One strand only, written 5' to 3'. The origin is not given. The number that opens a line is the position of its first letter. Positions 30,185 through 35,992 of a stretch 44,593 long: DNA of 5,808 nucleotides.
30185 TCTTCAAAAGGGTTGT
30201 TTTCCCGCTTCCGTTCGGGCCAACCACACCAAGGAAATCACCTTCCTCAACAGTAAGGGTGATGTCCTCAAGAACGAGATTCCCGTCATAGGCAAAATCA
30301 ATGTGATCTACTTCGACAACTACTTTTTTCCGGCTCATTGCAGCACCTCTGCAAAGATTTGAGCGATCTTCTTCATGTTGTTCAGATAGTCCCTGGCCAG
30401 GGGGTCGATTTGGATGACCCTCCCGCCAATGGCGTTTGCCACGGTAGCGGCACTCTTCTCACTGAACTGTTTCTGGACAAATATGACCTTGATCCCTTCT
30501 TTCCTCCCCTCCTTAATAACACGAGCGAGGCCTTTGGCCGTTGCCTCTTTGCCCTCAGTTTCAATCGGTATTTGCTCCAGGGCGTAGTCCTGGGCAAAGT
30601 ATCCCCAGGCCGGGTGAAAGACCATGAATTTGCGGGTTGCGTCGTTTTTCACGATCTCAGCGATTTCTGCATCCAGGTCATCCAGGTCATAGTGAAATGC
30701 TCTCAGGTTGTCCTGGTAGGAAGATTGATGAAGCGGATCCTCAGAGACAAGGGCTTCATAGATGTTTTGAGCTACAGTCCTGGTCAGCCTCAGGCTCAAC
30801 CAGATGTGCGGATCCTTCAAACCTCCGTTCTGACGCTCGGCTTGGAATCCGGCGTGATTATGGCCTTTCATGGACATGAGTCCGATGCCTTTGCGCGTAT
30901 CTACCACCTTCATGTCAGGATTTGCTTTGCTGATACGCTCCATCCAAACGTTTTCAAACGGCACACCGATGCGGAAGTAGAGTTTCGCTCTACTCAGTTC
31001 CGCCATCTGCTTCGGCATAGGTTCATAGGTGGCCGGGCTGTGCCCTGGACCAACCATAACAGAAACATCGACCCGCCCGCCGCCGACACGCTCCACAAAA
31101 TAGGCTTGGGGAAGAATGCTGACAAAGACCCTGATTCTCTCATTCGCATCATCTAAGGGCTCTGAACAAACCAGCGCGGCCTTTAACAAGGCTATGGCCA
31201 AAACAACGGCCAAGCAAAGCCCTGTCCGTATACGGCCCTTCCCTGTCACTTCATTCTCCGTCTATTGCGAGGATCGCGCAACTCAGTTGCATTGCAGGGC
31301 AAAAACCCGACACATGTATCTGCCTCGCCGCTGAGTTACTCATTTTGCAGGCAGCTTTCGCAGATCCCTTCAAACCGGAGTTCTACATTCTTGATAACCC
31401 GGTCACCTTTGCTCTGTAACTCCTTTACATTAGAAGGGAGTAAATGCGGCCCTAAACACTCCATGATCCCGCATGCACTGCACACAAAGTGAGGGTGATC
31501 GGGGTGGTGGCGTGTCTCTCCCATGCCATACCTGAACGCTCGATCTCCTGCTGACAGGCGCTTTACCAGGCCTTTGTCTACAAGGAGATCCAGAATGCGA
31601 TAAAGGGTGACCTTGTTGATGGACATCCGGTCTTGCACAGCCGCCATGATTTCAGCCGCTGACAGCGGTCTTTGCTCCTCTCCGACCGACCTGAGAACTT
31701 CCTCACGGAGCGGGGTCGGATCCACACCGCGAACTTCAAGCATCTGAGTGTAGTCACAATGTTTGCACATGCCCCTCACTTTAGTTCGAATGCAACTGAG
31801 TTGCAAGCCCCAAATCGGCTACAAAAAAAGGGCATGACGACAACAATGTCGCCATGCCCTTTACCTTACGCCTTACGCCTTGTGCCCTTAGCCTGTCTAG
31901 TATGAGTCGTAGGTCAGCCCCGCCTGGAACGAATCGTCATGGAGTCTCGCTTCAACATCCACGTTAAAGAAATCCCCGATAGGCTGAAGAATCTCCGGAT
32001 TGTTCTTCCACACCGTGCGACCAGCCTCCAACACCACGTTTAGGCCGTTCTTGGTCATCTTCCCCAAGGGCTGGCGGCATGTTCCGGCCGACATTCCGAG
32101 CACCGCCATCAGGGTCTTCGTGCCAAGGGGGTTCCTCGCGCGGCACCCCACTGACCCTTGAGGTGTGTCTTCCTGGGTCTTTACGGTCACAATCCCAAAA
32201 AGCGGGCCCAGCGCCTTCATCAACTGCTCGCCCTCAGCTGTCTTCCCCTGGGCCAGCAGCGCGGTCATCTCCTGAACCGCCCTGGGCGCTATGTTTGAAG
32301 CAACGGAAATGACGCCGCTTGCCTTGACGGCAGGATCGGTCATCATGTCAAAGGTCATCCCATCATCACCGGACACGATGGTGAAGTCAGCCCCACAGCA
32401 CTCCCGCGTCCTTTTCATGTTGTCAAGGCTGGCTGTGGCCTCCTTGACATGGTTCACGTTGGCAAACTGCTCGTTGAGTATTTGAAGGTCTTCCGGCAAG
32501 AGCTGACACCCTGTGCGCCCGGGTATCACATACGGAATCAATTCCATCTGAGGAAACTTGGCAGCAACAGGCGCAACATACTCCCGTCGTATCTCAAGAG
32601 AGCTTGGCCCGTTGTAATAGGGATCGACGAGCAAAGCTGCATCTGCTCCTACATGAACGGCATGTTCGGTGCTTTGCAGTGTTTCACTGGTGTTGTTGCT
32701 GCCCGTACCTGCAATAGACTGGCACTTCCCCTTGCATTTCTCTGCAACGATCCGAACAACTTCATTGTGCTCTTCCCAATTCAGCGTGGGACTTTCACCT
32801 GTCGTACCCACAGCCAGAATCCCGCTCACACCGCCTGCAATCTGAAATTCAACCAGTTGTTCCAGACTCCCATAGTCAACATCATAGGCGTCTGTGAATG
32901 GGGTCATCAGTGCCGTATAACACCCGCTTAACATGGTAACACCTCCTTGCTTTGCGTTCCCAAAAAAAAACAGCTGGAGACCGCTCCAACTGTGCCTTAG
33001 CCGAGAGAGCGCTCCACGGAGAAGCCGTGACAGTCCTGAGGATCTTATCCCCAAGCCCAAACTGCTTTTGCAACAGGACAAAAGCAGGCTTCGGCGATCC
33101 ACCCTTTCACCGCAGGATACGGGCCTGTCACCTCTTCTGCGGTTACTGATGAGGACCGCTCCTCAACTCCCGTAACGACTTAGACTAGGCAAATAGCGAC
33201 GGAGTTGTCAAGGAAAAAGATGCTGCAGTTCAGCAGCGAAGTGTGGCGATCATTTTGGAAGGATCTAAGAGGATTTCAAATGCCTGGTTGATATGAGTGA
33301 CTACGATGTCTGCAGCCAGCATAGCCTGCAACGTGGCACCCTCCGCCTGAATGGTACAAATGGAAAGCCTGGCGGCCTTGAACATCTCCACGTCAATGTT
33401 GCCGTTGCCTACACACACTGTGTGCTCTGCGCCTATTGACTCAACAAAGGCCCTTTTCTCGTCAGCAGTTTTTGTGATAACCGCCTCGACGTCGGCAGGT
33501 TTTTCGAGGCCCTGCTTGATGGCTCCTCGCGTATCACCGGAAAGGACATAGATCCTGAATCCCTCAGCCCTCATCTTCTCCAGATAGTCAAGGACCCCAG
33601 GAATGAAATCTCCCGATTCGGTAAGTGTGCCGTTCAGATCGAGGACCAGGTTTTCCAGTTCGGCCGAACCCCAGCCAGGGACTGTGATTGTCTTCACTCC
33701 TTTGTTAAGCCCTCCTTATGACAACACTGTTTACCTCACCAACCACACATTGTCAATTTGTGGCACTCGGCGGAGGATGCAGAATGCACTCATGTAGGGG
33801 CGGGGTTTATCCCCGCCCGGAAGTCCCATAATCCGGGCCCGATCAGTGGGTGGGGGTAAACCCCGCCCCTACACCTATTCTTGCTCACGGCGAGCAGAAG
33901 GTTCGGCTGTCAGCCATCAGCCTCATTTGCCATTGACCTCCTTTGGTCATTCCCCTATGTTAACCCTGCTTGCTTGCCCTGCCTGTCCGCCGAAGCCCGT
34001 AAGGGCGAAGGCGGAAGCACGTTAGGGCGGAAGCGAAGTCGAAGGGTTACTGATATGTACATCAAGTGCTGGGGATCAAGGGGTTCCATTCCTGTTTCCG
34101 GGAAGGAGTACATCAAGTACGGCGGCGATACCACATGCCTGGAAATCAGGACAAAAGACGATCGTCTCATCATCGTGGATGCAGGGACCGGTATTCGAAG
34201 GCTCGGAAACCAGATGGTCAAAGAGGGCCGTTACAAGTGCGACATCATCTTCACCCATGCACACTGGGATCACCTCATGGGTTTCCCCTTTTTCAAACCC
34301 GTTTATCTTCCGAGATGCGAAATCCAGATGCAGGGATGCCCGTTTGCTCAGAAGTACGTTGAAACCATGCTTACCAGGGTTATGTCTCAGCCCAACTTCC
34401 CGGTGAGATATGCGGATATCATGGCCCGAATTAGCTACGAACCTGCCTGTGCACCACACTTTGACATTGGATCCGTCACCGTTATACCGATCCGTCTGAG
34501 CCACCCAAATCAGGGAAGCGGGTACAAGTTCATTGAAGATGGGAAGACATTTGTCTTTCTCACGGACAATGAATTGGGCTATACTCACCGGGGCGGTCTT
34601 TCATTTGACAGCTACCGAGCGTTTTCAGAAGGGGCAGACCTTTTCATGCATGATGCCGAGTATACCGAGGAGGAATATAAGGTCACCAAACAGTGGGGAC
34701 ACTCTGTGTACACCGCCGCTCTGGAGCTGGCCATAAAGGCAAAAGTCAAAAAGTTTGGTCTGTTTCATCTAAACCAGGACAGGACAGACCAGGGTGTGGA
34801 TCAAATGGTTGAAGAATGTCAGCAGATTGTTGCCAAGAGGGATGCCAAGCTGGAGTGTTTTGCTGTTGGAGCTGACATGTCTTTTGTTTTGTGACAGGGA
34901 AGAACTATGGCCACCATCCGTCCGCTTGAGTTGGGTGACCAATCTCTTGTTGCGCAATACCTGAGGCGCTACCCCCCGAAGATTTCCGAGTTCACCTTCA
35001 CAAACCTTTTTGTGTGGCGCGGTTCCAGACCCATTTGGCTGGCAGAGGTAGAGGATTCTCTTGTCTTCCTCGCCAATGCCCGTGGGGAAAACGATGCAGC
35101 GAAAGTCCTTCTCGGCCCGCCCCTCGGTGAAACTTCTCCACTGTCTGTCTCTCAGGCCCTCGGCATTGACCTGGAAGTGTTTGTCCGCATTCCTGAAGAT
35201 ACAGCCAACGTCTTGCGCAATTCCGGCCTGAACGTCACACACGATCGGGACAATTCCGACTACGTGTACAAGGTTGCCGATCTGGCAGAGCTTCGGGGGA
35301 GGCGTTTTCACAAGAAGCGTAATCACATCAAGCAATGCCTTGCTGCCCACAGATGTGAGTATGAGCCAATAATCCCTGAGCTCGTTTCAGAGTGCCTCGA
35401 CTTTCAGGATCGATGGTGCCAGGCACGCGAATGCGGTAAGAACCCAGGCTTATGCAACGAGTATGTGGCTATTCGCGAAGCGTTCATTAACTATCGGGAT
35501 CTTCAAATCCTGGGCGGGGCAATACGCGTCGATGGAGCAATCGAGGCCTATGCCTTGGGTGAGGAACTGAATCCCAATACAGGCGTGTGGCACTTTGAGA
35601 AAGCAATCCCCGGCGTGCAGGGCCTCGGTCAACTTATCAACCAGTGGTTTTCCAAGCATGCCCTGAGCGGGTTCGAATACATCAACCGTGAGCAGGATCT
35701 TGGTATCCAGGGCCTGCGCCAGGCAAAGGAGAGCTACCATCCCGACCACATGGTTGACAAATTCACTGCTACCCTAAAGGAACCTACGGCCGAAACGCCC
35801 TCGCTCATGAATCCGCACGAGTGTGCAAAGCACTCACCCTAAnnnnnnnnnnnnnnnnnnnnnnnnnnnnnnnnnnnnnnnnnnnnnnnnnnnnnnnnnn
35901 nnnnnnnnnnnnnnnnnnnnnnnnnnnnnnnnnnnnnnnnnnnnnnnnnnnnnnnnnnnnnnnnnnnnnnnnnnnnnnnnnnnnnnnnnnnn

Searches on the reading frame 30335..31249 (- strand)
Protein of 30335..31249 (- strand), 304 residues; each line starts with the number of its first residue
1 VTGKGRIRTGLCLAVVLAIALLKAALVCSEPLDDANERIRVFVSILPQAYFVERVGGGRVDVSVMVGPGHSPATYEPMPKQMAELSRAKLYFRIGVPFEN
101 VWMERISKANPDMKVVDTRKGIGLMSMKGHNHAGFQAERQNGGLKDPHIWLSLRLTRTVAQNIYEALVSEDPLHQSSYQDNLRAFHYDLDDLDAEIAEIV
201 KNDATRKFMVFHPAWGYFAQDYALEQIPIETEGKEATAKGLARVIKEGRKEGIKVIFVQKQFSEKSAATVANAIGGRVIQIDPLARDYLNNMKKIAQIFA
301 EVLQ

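Call 31: search_protein_families(library=pfam, proteins=[window:30335-31249:-], max_evalue=0.001)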
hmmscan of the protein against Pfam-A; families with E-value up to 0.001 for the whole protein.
window:30335-31249:- (304 aa): 1 family
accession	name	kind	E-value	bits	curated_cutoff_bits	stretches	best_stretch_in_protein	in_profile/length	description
PF01297.22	ZnuA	-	7e-68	229.4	29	1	41-301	1-262/263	Zinc-uptake complex component A periplasmic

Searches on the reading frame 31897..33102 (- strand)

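Call 31: search_protein_families(library=pfam, proteins=[window:31897-33102:-], max_evalue=0.001)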
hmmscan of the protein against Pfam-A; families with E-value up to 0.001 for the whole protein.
window:31897-33102:- (401 aa): 1 family
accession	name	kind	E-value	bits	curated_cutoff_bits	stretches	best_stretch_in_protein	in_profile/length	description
PF00701.28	DHDPS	-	1.1e-64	218.4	22.1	1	58-354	2-279/289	Dihydrodipicolinate synthetase family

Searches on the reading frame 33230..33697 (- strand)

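Call 31: search_protein_families(library=pfam, proteins=[window:33230-33697:-], max_evalue=0.001)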
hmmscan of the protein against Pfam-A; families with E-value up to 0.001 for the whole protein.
window:33230-33697:- (155 aa): 3 families
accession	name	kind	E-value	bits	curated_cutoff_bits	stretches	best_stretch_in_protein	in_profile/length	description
PF00702.32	Hydrolase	-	4.4e-06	27.7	26.4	1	32-109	100-190/191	haloacid dehalogenase-like hydrolase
PF08282.18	Hydrolase_3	-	1e-05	25.9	20.9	0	88-134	201-244/255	haloacid dehalogenase-like hydrolase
PF13344.12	Hydrolase_6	-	0.00013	22.4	27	1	18-57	2-41/101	Haloacid dehalogenase-like hydrolase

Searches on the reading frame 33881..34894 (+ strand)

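Call 31: search_protein_families(library=pfam, proteins=[window:33881-34894:+], max_evalue=0.001)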
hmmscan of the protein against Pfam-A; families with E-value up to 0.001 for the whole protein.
window:33881-34894:+ (337 aa): 2 families
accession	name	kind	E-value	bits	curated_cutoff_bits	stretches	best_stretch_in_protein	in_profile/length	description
PF12706.13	Lactamase_B_2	-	1.3e-13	51.4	27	1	97-296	3-199/200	Beta-lactamase superfamily domain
PF00753.33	Lactamase_B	-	2.8e-06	27.8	22.7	1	82-140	4-65/196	Metallo-beta-lactamase superfamily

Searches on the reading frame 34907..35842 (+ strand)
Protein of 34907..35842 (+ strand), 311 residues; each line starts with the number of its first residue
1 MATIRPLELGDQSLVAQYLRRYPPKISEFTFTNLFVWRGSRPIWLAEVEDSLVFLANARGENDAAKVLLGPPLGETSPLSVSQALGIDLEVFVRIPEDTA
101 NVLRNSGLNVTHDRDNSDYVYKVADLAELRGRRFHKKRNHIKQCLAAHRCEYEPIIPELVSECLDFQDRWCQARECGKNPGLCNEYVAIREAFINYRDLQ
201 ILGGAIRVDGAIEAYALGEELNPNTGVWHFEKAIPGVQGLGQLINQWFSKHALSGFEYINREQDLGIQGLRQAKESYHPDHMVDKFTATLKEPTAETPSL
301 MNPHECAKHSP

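Call 31: search_protein_families(library=pfam, proteins=[window:34907-35842:+], max_evalue=0.001)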
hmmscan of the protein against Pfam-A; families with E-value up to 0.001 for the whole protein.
window:34907-35842:+ (311 aa): 1 family
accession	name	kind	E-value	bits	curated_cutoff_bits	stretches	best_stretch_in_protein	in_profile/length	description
PF09924.15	LPG_synthase_C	-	2.8e-49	168.2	27.5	1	21-288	3-297/298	Phosphatidylglycerol lysyltransferase, C-terminal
